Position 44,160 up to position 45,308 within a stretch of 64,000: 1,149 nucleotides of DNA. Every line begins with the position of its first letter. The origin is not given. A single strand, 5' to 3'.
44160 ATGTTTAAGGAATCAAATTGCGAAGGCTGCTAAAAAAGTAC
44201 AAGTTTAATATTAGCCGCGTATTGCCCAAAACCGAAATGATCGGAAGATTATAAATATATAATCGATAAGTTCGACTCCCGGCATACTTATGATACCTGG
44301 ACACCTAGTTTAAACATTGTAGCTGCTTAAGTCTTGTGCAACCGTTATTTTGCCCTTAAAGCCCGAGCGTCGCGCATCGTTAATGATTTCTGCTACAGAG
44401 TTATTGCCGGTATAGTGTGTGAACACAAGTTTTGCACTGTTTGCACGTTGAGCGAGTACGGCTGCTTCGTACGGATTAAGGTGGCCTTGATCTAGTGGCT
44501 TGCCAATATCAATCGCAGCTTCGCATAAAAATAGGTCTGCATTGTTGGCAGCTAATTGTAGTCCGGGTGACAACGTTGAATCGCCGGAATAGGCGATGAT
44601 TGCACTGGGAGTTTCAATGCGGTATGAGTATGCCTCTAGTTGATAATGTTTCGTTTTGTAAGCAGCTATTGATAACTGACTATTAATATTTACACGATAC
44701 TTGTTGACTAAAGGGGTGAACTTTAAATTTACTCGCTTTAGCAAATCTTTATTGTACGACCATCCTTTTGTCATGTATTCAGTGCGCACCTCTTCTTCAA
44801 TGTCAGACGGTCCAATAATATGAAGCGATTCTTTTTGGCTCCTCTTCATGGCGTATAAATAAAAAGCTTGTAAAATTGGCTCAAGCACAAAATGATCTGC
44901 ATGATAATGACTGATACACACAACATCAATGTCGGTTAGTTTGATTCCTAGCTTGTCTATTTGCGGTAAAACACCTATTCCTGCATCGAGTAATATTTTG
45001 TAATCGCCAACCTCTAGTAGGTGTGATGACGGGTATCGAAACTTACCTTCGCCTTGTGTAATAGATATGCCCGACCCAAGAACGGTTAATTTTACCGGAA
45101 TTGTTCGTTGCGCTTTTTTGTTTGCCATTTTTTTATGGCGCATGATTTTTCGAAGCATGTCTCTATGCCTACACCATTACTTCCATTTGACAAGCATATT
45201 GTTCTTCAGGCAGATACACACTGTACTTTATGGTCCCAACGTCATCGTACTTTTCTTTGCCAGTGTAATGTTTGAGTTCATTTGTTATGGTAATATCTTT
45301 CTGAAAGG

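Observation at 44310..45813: Stand-alone class III nucleotidyl cyclase paired with an MBL-fold hydrolase: a candidate cyclic-nucleotide signalling or defence module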

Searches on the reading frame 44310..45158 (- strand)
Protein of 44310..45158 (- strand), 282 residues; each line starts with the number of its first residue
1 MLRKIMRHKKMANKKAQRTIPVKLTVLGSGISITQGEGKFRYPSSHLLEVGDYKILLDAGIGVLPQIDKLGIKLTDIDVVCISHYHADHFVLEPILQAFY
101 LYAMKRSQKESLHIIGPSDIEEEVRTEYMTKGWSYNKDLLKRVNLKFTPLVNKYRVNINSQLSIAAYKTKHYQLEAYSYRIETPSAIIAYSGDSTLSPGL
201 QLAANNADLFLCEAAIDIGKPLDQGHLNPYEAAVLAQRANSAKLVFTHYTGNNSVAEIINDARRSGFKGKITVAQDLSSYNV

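Call 3: search_protein_families(library=pfam, proteins=[window:44310-45158:-], max_evalue=0.01)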
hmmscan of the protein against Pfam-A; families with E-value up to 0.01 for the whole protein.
window:44310-45158:- (282 aa): 4 families
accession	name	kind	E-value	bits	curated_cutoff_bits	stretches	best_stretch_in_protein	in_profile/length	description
PF12706.13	Lactamase_B_2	-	6.7e-16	58.9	27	1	54-249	2-200/200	Beta-lactamase superfamily domain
PF00753.33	Lactamase_B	-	1.7e-09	38.3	22.7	1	41-90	4-57/196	Metallo-beta-lactamase superfamily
PF13483.12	Lactamase_B_3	-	3.6e-05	24.3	24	1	44-183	8-100/160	Beta-lactamase superfamily domain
PF23023.1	Anti-Pycsar_Apyc1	-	6.5e-05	23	50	1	39-90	16-67/250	Anti-Pycsar protein Apyc1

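Call 4: search_protein_families(library=ncbifam, proteins=[window:44310-45158:-], max_evalue=0.01)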
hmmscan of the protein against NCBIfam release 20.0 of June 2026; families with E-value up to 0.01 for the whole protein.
window:44310-45158:- (282 aa): 17 families
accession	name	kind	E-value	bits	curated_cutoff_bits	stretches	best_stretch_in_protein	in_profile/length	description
TIGR02651.1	RNase_Z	equivalog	9.6e-29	100.4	292.95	2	24-184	2-150/302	ribonuclease Z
NF041851.1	cyc_nuc_deg_phdiest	equivalog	1.1e-28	100.3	400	1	22-278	1-249/253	cyclic nucleotide-degrading phosphodiesterase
NF000801.0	PRK00055.1-3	equivalog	1.5e-28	99.8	252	2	23-183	3-154/307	ribonuclease Z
NF041257.1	GntH_guanitoxin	equivalog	7.1e-19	67.9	333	1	23-282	14-298/374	guanitoxin biosynthesis MBL fold metallo-hydrolase GntH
NF000805.0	PRK00055.2-3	equivalog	8.1e-17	61.4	416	2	25-186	7-155/307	ribonuclease Z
NF000806.0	PRK00055.2-4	equivalog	1.5e-10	40.7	363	1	23-279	3-273/280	ribonuclease Z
NF000800.0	PRK00055.1-1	equivalog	7.1e-10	38.4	398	1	56-183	36-152/305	ribonuclease Z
NF000804.0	PRK00055.2-1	equivalog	4.2e-08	32.6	402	1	193-281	208-298/306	ribonuclease Z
TIGR02649.1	true_RNase_BN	exception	8.2e-07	28.3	563.7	1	56-182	35-150/304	ribonuclease BN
NF002558.0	PRK02126.1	subfamily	9.7e-07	28.1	315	1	55-146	30-112/345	ribonuclease Z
TIGR03307.1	PhnP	equivalog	2.3e-06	27.2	272.25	1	39-249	33-221/249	phosphonate metabolism protein PhnP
TIGR03675.1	arCOG00543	equivalog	2.7e-05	22.6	580.2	1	10-100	163-252/631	beta-CASP ribonuclease aCPSF1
NF038231.1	MBL_Geo_Pelo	equivalog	3.8e-05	23.4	360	1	41-201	32-177/250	GPMC system MBL fold metallohydrolase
NF045584.1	cas14_MBL_CASP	equivalog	0.0004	18.8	800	1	44-97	15-71/612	type VII CRISPR-associated protein Cas14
NF047925.1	pyridox_lacton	equivalog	0.0019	18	325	1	64-90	76-102/268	4-pyridoxolactonase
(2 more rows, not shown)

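Call 5: search_protein_families(library=padloc, proteins=[window:44310-45158:-], max_evalue=1)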
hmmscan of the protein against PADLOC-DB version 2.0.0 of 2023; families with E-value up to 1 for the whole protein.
window:44310-45158:- (282 aa): 0 families
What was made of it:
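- No PADLOC hit for either protein (call 5).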

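Call 8: search_solved_structures(query=window:44310-45158:-, max_evalue=0.001, show_alignments=2)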
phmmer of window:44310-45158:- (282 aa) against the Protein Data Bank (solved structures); distinct sequences matched with E-value up to 0.001: 9.
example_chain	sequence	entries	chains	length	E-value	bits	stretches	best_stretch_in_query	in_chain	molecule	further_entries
1zkp_A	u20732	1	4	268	3.4e-21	78.8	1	42-275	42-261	hypothetical protein BA1088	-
8gyg_A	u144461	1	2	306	7.1e-15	58.1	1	43-124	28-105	Arysulfatase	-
6kns_A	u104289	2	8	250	4.1e-14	55.6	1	21-275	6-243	Putative metal-dependent hydrolase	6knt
2cbn_A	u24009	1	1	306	2.7e-07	33.2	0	183-251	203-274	RIBONUCLEASE Z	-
3zwf_A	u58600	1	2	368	2.6e-06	30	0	53-122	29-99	ZINC PHOSPHODIESTERASE ELAC PROTEIN 1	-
7u2s_A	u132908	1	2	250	5.7e-05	25.7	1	39-90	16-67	Apyc1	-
7sn8_K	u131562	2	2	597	6.8e-05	25.4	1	73-205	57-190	Integrator complex subunit 11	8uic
7u2r_A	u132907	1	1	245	7.3e-05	25.3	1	39-199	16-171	Apyc1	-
1y44_A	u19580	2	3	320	0.00035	23.1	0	187-251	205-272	Ribonuclease Z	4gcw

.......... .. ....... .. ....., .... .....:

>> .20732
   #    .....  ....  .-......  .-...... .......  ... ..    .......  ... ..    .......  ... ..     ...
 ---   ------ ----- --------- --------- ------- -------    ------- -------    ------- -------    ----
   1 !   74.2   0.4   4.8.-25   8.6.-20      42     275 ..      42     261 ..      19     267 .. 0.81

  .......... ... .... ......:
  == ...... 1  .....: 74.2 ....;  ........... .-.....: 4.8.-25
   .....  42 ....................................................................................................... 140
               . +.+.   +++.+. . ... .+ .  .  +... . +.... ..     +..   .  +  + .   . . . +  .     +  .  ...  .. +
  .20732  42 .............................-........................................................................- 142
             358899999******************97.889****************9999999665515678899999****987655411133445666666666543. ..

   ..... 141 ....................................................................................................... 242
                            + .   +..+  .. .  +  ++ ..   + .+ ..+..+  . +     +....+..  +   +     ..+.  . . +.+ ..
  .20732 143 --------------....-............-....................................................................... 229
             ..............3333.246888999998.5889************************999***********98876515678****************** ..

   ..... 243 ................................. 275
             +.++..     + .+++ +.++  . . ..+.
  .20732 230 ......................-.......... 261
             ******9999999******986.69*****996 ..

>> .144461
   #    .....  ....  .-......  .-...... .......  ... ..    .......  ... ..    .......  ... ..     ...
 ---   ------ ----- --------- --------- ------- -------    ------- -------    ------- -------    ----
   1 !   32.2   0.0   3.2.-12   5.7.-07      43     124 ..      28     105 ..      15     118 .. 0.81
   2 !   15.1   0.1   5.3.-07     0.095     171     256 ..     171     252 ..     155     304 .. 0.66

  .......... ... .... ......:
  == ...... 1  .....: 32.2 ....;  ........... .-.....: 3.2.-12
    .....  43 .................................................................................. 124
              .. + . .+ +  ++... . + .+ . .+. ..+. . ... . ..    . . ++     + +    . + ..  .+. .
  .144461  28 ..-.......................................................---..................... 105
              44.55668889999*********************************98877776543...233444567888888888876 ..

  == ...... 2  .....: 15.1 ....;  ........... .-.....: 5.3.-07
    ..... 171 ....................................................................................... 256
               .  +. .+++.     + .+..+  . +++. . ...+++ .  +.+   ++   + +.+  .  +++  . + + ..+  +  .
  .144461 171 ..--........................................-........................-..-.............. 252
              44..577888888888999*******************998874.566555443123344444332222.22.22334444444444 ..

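Call 20: find_homologous_proteins(query=window:44310-45158:-, max_evalue=0.001)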
Query window:44310-45158:- (282 aa): 176 proteins with E <= 0.001 among 1224 candidates; the best 120 are listed.
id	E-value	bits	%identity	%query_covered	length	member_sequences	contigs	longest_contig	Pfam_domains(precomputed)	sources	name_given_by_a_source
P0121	9.0e-180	613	100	98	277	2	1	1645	PF12706.14,PF23023.2,PF00753.34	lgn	-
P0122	6.7e-86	306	53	92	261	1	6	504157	PF12706.14,PF23023.2,PF00753.34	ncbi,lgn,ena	-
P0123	1.6e-85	305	52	92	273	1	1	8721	PF12706.14,PF23023.2,PF13483.13,PF00753.34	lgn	-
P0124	7.4e-82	293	52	93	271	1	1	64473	PF12706.14,PF23023.2,PF00753.34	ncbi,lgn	-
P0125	1.7e-81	291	50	92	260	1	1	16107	PF12706.14,PF23023.2,PF00753.34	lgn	-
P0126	3.3e-79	284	50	93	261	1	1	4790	PF12706.14,PF23023.2,PF00753.34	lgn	-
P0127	4.7e-79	283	49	92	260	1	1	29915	PF12706.14,PF23023.2,PF00753.34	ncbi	-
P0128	1.5e-78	282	48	93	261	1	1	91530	PF12706.14,PF23023.2,PF00753.34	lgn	-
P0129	1.9e-78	281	51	86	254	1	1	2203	PF12706.14,PF23023.2,PF00753.34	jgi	jgi:ribonuclease BN (tRNA processing enzyme)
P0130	2.5e-78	281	51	92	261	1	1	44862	PF12706.14,PF23023.2,PF00753.34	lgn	-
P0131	4.0e-78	280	47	93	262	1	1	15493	PF12706.14,PF23023.2,PF00753.34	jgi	jgi:ribonuclease BN (tRNA processing enzyme)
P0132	7.1e-78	279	49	93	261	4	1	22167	PF12706.14,PF23023.2,PF00753.34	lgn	-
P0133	2.2e-76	275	48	93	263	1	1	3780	PF12706.14,PF23023.2,PF00753.34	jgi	jgi:ribonuclease BN (tRNA processing enzyme)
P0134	2.6e-76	274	48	92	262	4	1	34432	PF12706.14,PF23023.2,PF00753.34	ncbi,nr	ncbi:MAG TPA: MBL fold metallo-hydrolase [Candidatus Saccharimonadales bacterium]|nr:MBL fold metall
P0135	6.2e-76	273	49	93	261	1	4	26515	PF12706.14,PF23023.2,PF00753.34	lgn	-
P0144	1.1e-62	230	41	92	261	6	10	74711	PF12706.14,PF23023.2,PF00753.34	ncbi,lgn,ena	-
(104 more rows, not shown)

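Call 21: find_encoding_contigs(protein=P0122, flank=6000, max_places=2)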
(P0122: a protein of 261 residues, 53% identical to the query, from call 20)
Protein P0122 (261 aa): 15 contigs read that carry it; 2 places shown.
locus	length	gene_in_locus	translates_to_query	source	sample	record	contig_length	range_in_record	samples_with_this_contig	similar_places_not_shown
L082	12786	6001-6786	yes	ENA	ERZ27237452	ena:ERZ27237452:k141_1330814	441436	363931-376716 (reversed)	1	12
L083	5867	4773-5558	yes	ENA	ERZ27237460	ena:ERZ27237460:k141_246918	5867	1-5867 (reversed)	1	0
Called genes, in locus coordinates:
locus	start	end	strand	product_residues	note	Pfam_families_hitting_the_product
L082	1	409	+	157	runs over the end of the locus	PF01161:PBP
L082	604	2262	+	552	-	PF00033:Cytochrome_B (weak), PF13631:Cytochrom_B_N_2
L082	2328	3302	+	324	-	PF00296:Bac_luciferase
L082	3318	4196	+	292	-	PF00296:Bac_luciferase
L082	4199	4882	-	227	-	PF03009:GDPD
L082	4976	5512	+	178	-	PF00857:Isochorismatase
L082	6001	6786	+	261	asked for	PF23023:Anti-Pycsar_Apyc1, PF00753:Lactamase_B (weak), PF12706:Lactamase_B_2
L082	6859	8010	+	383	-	-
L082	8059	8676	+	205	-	-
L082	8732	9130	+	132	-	-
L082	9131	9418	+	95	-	PF00581:Rhodanese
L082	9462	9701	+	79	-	-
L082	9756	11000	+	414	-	PF00150:Cellulase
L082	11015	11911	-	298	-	PF00561:Abhydrolase_1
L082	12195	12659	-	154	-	-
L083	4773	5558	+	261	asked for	PF23023:Anti-Pycsar_Apyc1, PF00753:Lactamase_B (weak), PF12706:Lactamase_B_2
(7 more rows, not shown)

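Call 22: find_encoding_contigs(protein=P0124, flank=6000, max_places=2)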
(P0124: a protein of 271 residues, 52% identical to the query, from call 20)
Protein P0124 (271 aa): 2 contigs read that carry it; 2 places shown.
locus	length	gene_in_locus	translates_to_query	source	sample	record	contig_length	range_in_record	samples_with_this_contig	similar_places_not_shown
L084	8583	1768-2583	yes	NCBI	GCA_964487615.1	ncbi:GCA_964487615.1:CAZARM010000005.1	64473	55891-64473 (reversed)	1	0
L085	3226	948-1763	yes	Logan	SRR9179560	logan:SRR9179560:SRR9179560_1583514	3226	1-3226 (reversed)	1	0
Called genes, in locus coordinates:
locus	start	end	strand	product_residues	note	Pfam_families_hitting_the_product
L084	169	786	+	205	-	PF01872:RibD_C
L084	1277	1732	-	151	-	PF00903:Glyoxalase, PF06983:3-dmu-9_3-mt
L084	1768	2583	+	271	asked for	PF23023:Anti-Pycsar_Apyc1, PF00753:Lactamase_B, PF12706:Lactamase_B_2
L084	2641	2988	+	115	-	-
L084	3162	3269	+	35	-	-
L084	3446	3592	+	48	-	-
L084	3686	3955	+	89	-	PF04226:Transgly_assoc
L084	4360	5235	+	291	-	PF00005:ABC_tran, PF02463:SMC_N (weak), PF13304:AAA_21 (faint)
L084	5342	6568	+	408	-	PF12704:MacB_PCD, PF02687:FtsX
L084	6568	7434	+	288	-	PF03372:Exo_endo_phos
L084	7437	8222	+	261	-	-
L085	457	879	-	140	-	PF00903:Glyoxalase, PF06983:3-dmu-9_3-mt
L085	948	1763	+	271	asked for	PF23023:Anti-Pycsar_Apyc1, PF00753:Lactamase_B, PF12706:Lactamase_B_2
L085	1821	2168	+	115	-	-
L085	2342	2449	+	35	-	-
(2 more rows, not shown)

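Call 23: find_encoding_contigs(protein=P0128, flank=6000, max_places=2)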
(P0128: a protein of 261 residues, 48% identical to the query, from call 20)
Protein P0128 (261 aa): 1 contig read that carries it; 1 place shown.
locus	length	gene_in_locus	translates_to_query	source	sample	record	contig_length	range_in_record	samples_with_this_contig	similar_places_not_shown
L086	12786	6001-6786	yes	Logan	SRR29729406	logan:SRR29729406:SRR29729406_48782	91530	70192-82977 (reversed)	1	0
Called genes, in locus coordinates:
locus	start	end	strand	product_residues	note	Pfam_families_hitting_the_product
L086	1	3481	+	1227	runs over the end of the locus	PF07581:Glug (faint)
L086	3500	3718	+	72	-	-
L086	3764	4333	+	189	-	-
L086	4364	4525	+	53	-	-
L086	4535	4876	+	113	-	-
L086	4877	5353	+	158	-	PF00583:Acetyltransf_1, PF13673:Acetyltransf_10, PF13508:Acetyltransf_7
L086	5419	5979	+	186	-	PF00731:AIRC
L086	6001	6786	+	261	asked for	PF23023:Anti-Pycsar_Apyc1, PF00753:Lactamase_B, PF12706:Lactamase_B_2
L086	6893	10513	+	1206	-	PF07581:Glug (faint)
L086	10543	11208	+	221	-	PF04203:Sortase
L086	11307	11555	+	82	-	PF12732:YtxH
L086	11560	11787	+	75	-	-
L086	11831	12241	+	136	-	PF09945:DUF2177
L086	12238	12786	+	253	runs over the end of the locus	PF18761:Heliorhodopsin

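Call 24: find_encoding_contigs(protein=P0144, flank=6000, max_places=2)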
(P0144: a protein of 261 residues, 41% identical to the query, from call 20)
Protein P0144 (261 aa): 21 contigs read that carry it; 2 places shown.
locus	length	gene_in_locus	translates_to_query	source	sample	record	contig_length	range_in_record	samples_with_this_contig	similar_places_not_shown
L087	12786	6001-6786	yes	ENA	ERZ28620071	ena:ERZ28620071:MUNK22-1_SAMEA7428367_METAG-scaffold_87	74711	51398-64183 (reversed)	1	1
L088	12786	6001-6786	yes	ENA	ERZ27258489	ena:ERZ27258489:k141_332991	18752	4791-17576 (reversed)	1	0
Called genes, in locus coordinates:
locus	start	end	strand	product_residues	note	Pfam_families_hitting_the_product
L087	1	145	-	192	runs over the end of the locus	PF01330:RuvA_N, PF14520:HHH_5, PF07499:RuvA_C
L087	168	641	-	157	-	PF02075:RuvC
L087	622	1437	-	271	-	PF00459:Inositol_P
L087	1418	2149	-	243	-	PF20772:TACO1_YebC_N, PF01709:Transcrip_reg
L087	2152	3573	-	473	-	PF13567:DUF4131, PF03772:Competence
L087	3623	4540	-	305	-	-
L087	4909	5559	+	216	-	PF03575:Peptidase_S51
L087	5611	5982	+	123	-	-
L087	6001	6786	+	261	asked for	PF23023:Anti-Pycsar_Apyc1, PF00753:Lactamase_B (weak), PF12706:Lactamase_B_2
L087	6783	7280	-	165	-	-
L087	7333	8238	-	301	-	PF18030:Rimk_N, PF14397:ATPgrasp_ST (faint), PF02655:ATP-grasp_3, PF02955:GSH-S_ATP, PF08443:RimK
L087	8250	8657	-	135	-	PF05618:RimB-like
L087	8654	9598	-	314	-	PF02955:GSH-S_ATP (weak), PF08443:RimK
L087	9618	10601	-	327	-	-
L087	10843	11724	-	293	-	PF00781:DAGK_cat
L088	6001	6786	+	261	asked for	PF23023:Anti-Pycsar_Apyc1, PF00753:Lactamase_B (weak), PF12706:Lactamase_B_2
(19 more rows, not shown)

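Call 42: predict_structure(alignment_id=A3)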
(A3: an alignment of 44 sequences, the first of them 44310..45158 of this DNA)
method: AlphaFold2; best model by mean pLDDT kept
length: 282 residues; sequences in the alignment: 44
mean_pLDDT: 94.4   pTM: 0.90
mean pLDDT of the five models: 94.4, 93.8, 93.7, 93.7, 93.7
residues with pLDDT >= 90: 251; 70-90: 17; 50-70: 13; < 50: 1
segments of 3 or more residues with pLDDT < 50: none
pLDDT, mean of each block of 10 residues (from residue 1): 61 72 97 80 96 97 96 98 97 97 96 99 96 94 98 97 98 98 98 98 99 97 97 99 97 96 98 98 96
secondary structure, 60 per line:
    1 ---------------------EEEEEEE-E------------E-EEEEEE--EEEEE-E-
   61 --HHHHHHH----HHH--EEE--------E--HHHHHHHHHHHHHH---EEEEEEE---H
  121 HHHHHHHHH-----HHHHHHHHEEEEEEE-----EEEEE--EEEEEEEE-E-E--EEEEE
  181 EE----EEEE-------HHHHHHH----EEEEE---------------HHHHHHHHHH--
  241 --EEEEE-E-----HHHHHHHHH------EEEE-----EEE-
elements in order: E22-28 E45-50 E53-57 H63-69 E79-81 H93-106 E110-116 H120-129 H135-142 E143-149 E155-159 E162-169 E176-182 E187-190 H198-204 E209-213 H229-238 E243-247 H255-263 E270-273 E279-281
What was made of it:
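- On Pycsar anti-phage system: The neighbour is a single MBL catalytic domain (calls 3, 42).
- The MBL protein is a single catalytic domain with no cNMP-binding, TM or TIR domain (calls 3, 42).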

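Call 46: fold_search(model_id=the predicted structure, library=pdb)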
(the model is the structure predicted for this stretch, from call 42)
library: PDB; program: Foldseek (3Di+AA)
matches with E <= 10: 1129; with E <= 0.001: 425
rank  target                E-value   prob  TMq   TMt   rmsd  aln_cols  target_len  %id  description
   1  1zkp_A                2.2e-23  1.00  0.78  0.87   3.0       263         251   28  1.5A Resolution Crystal Structure of a Metallo Beta Lactamase Family Protein, the ELAC Homolgue of Bacillus anthracis, (released 2005-06-21)
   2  1zkp_C                2.4e-22  1.00  0.78  0.89   3.0       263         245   28  1.5A Resolution Crystal Structure of a Metallo Beta Lactamase Family Protein, the ELAC Homolgue of Bacillus anthracis, (released 2005-06-21)
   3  1zkp_B                5.2e-22  1.00  0.78  0.88   3.1       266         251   27  1.5A Resolution Crystal Structure of a Metallo Beta Lactamase Family Protein, the ELAC Homolgue of Bacillus anthracis, (released 2005-06-21)
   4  8gyg_A                1.1e-21  1.00  0.79  0.76   3.7       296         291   25  Purification ,Crystallization and X-ray Diffraction analysis of a novel arysulfatase from Pseudoalteromonas atlantica  (released 2023-10-18)
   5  6kns_A                2.1e-21  1.00  0.78  0.89   2.9       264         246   23  Crystal structure of the metallo-beta-lactamase fold protein YhfI from Bacillus subtilis (space group I4122) (released 2019-09-18)
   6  6kns_C                2.8e-21  1.00  0.76  0.88   3.1       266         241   23  Crystal structure of the metallo-beta-lactamase fold protein YhfI from Bacillus subtilis (space group I4122) (released 2019-09-18)
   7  8gyg_B                3.2e-21  1.00  0.76  0.70   5.6       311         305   23  Purification ,Crystallization and X-ray Diffraction analysis of a novel arysulfatase from Pseudoalteromonas atlantica  (released 2023-10-18)
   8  6kns_B                3.6e-21  1.00  0.76  0.88   3.1       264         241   23  Crystal structure of the metallo-beta-lactamase fold protein YhfI from Bacillus subtilis (space group I4122) (released 2019-09-18)
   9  6knt_C                5.7e-21  1.00  0.78  0.89   2.9       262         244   23  Crystal structure of the metallo-beta-lactamase fold protein YhfI from Bacillus subtilis (space group P4332) (released 2019-09-18)
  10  6knt_B                2.4e-20  1.00  0.76  0.87   3.1       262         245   24  Crystal structure of the metallo-beta-lactamase fold protein YhfI from Bacillus subtilis (space group P4332) (released 2019-09-18)
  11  6kns_D                6.6e-20  1.00  0.74  0.86   3.2       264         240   25  Crystal structure of the metallo-beta-lactamase fold protein YhfI from Bacillus subtilis (space group I4122) (released 2019-09-18)
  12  7u2r                  6.6e-18  1.00  0.69  0.78   3.7       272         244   19  Structure of Paenibacillus sp. J14 Apyc1 (released 2022-04-20)
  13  7u2s_A                1.0e-17  1.00  0.67  0.76   3.9       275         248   17  Structure of Paenibacillus xerothermodurans Apyc1 in the apo state (released 2022-04-20)
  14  2cbn                  2.5e-17  1.00  0.77  0.71   3.0       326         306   22  Crystal structure of ZipD from Escherichia coli (released 2006-02-15)
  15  1y44_A                6.7e-17  1.00  0.78  0.81   2.8       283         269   23  Crystal structure of RNase Z (released 2005-01-25)
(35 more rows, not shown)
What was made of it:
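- The MBL clade also contains RNases and an arylsulfatase (call 46).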

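Call 62: find_related_loci(query=A6, collection=metagenome_contigs, flank=4000)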
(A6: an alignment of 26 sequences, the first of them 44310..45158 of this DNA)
Query A6 (282 aa) in metagenome_contigs; peptide patterns used: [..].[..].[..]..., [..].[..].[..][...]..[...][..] (x = any residue, [..] = any of these).
600 stretches matched a pattern (row limit reached: there are more); 290 encode a relative of the query (tblastn E <= 1e-3); the best 80 are kept; 80 distinct loci.
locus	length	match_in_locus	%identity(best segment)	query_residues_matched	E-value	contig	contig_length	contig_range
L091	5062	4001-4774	32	7-281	7e-26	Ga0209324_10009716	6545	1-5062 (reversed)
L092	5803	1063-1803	27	21-276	5e-23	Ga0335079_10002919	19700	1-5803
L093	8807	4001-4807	26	8-282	2e-22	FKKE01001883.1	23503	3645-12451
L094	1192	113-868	29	20-282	6e-22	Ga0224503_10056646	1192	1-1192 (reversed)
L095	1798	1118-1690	33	16-216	3e-21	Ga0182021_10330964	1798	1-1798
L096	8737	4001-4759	31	15-280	7e-21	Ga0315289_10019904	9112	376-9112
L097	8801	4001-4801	26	3-276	7e-21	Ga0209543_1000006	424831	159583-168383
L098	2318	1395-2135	29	13-274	8e-21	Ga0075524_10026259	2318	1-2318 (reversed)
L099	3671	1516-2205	32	27-281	1e-20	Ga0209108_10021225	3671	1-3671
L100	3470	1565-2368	25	9-282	2e-20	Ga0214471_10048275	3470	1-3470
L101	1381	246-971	28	16-281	1e-20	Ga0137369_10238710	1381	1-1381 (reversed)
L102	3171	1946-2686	29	22-279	2e-20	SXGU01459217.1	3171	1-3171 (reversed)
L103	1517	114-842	31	16-281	3e-20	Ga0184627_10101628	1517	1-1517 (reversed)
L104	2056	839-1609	27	11-277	4e-20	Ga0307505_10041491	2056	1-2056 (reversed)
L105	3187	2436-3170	30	22-281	6e-20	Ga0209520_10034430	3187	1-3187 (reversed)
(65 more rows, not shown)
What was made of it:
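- Tried and rejected: It is therefore a weak test of orthologue context (call 62).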
